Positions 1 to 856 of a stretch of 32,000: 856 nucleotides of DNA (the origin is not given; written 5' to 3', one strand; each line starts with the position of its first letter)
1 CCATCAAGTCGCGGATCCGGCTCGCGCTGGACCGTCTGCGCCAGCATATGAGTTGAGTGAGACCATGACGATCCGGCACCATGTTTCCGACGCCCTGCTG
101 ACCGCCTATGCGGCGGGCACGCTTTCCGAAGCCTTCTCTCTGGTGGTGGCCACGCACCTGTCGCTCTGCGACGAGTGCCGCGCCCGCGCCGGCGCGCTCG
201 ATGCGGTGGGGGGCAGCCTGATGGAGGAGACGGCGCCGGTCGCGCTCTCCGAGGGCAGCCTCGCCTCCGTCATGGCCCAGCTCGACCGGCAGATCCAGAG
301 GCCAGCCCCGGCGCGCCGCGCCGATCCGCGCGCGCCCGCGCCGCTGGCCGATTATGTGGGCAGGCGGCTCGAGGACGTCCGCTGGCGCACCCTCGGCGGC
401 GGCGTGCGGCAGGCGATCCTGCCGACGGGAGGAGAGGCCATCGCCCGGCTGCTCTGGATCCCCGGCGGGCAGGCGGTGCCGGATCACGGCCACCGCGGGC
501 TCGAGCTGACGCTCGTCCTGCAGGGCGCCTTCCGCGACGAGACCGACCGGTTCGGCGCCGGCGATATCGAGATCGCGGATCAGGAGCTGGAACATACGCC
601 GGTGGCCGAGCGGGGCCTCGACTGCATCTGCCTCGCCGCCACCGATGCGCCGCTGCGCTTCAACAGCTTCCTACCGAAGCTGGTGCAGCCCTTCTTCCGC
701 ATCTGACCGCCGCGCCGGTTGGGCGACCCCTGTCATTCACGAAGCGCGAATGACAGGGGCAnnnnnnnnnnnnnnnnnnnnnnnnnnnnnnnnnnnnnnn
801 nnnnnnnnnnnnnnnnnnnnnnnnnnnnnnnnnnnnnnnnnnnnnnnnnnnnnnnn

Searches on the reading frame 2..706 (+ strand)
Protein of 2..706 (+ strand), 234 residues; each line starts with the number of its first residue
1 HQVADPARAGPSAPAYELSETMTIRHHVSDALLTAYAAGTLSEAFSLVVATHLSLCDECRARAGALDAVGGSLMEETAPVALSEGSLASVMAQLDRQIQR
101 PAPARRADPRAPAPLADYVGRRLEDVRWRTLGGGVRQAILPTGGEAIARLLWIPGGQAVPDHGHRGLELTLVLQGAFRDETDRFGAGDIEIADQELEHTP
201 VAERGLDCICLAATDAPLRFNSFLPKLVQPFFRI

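Call 49: search_protein_families(library=pfam, proteins=[window:2-706:+], max_evalue=0.0001)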
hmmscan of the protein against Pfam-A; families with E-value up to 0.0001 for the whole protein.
window:2-706:+ (234 aa): 2 families
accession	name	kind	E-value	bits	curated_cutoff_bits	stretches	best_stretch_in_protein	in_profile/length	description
PF12973.13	Cupin_7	-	2e-11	44.1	27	1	123-213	8-100/105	ChrR Cupin-like domain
PF13490.11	zf-HC2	-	5.1e-05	23.7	22.2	0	31-60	6-35/35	Putative zinc-finger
